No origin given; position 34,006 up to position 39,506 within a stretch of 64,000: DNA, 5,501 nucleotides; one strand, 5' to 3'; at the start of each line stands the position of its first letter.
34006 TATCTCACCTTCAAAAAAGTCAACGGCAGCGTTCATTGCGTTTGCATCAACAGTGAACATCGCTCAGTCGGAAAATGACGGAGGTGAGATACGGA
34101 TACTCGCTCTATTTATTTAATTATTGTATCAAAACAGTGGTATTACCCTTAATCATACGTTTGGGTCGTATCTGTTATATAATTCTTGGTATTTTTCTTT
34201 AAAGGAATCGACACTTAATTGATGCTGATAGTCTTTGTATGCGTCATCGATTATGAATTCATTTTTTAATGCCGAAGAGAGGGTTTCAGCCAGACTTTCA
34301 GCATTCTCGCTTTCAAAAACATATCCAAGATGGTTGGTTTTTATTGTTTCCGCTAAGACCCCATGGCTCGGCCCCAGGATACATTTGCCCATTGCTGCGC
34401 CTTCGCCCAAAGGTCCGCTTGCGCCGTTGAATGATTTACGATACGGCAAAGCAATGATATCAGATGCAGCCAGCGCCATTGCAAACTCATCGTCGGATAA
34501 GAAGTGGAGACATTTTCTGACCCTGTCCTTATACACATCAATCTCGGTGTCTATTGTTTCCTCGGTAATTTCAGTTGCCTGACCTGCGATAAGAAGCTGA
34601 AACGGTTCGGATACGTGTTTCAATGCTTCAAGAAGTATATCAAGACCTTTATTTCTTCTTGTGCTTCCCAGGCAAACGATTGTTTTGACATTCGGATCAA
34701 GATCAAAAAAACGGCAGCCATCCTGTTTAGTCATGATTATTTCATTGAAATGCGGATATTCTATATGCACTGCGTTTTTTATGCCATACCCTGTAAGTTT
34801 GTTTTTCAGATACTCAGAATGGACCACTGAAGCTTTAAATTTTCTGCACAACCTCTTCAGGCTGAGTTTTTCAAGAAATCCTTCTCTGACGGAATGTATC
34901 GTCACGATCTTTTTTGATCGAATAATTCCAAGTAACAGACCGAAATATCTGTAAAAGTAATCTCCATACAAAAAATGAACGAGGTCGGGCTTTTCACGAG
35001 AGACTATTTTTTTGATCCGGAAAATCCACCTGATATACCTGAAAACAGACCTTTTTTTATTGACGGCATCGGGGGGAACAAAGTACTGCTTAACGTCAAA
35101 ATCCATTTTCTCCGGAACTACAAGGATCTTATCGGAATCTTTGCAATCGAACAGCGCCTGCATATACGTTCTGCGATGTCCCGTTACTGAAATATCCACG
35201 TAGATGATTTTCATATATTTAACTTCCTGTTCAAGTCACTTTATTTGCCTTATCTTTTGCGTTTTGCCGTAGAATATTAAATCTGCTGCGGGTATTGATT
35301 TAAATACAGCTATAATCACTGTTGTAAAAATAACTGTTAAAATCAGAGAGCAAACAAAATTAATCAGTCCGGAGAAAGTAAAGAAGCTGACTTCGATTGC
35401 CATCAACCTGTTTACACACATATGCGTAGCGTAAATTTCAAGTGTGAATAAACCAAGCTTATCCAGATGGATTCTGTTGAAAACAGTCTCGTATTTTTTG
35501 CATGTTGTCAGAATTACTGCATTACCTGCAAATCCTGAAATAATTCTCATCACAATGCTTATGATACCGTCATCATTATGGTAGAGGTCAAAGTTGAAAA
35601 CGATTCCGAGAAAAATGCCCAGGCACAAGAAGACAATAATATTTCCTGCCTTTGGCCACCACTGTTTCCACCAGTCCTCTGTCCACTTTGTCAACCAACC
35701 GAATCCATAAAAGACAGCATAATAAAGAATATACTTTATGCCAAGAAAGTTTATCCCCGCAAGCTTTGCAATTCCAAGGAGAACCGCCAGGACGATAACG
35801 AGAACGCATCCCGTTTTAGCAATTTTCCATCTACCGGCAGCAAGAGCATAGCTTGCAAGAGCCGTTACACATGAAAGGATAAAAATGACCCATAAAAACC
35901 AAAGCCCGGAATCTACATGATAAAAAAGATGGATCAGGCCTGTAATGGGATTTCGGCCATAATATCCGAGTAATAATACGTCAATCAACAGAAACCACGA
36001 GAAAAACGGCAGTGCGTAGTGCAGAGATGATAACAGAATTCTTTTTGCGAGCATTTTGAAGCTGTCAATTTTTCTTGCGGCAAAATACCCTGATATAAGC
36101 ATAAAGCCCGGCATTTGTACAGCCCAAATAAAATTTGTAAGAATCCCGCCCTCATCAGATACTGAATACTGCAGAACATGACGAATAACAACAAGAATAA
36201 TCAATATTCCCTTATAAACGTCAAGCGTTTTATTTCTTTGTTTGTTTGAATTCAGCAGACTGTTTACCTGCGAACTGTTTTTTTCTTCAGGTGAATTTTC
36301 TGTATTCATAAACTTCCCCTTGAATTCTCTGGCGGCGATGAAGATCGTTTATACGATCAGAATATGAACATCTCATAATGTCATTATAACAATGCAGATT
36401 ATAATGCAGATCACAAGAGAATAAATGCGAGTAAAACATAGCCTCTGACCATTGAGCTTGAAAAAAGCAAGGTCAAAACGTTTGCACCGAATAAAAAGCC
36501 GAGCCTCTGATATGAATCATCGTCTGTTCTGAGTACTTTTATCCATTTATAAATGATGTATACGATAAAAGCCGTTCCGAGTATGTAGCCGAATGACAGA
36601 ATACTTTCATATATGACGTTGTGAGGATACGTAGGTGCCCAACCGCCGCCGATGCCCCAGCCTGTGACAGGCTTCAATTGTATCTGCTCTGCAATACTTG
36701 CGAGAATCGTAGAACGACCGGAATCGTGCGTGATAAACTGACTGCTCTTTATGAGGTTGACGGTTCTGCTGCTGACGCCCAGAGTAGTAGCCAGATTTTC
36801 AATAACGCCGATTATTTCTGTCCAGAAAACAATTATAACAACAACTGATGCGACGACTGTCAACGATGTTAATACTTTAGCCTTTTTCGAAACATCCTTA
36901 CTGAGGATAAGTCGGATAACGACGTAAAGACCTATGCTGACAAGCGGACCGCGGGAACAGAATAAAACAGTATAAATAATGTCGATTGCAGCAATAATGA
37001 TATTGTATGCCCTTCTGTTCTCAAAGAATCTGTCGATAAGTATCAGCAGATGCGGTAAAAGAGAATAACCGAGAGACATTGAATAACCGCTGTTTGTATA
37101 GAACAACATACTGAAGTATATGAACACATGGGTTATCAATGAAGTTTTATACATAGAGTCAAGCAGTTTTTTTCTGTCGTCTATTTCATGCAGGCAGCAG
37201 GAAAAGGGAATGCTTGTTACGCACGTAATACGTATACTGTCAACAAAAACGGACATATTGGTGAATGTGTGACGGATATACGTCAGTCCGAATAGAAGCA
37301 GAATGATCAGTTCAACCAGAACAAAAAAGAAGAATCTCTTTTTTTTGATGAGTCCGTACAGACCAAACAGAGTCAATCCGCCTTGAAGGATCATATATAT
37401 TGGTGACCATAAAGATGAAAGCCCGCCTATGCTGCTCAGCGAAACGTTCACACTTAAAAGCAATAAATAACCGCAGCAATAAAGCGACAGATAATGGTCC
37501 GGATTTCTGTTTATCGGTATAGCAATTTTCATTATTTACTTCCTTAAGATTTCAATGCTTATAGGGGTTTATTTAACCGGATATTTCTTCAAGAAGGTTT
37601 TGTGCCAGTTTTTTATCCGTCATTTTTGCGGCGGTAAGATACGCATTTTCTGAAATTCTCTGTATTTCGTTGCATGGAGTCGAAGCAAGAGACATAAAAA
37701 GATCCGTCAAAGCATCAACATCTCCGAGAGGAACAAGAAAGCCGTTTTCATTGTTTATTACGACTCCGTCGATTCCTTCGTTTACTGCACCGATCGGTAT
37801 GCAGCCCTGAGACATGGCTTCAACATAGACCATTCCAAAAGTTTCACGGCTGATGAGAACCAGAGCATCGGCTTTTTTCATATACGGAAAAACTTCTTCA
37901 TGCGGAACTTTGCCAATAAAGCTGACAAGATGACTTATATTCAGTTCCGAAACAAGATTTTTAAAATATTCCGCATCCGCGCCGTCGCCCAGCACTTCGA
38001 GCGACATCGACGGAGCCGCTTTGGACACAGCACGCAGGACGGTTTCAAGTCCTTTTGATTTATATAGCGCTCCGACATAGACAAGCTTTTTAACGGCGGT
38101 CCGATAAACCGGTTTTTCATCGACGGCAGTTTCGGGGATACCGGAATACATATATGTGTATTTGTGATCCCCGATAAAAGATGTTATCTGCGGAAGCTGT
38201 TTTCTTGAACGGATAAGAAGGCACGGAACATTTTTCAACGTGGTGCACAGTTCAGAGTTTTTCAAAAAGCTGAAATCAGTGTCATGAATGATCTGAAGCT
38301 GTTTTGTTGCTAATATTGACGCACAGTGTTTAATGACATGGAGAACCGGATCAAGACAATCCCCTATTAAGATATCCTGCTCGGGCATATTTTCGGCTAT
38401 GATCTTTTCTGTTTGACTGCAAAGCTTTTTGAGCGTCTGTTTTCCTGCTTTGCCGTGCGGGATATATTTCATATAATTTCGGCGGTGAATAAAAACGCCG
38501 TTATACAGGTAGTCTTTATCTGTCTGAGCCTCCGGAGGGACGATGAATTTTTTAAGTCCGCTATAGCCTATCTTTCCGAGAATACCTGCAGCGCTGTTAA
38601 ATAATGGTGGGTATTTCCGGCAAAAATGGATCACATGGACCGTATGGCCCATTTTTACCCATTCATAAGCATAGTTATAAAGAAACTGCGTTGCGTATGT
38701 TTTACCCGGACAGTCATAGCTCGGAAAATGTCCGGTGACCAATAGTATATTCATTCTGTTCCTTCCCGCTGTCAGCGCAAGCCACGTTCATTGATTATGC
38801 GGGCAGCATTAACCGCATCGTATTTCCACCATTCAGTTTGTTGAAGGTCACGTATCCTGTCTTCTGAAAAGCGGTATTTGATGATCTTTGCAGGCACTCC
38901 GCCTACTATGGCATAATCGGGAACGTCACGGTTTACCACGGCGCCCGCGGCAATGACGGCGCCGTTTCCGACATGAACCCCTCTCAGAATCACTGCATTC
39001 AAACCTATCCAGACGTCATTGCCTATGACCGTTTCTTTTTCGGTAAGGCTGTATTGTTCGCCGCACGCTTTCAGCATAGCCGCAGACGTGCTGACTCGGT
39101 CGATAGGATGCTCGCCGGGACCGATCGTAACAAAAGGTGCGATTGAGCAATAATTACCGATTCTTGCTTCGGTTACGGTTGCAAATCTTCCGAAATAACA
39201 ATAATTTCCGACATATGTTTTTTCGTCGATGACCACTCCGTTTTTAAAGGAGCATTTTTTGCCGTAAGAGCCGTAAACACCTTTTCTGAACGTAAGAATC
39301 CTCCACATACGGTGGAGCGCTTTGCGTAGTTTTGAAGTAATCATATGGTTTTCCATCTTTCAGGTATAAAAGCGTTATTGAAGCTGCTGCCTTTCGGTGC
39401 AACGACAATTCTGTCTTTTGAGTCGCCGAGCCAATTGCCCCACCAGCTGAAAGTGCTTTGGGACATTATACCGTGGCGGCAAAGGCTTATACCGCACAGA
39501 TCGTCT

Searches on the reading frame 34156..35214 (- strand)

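Call 54: search_protein_families(library=pfam, proteins=[window:34156-35214:-], max_evalue=0.00001)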
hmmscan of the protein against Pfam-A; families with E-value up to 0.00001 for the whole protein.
window:34156-35214:- (353 aa): 3 families
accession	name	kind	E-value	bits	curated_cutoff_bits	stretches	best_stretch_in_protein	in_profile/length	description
PF13692.12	Glyco_trans_1_4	-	2.2e-15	57.6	27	1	177-318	2-142/142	Glycosyl transferases group 1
PF00534.26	Glycos_transf_1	-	1.9e-14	54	26.4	1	173-321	12-160/172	Glycosyl transferases group 1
PF13439.12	Glyco_transf_4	-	8.4e-08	32.9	28.5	1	53-149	50-159/170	Glycosyltransferase Family 4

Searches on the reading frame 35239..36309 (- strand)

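Call 54: search_protein_families(library=pfam, proteins=[window:35239-36309:-], max_evalue=0.00001)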
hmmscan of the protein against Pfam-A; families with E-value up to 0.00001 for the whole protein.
window:35239-36309:- (357 aa): 1 family
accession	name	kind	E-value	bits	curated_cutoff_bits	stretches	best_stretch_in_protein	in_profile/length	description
PF01757.29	Acyl_transf_3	-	3e-25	89.4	31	1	27-332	2-324/326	Acyltransferase domain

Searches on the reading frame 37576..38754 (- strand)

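Call 54: search_protein_families(library=pfam, proteins=[window:37576-38754:-], max_evalue=0.00001)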
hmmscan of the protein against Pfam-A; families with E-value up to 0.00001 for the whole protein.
window:37576-38754:- (393 aa): 2 families
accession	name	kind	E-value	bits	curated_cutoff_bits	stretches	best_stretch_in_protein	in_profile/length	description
PF00534.26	Glycos_transf_1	-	7.1e-29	101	26.4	1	221-372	15-170/172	Glycosyl transferases group 1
PF13692.12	Glyco_trans_1_4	-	5.9e-22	78.9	27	1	222-356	2-139/142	Glycosyl transferases group 1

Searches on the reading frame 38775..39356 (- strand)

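Call 54: search_protein_families(library=pfam, proteins=[window:38775-39356:-], max_evalue=0.00001)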
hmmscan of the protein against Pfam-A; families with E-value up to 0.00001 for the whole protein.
window:38775-39356:- (194 aa): 3 families
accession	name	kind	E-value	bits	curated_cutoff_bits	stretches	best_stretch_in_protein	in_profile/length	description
PF00132.30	Hexapep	-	4.3e-17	61.4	27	1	109-143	2-36/36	Bacterial transferase hexapeptide (six repeats)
PF14602.12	Hexapep_2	-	4.9e-09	36.2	27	1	109-142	2-33/34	Hexapeptide repeat of succinyl-transferase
PF25084.1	LbH_EIF2B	-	5.4e-07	30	54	0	32-78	7-53/105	EIF2B subunit epsilon LbH domain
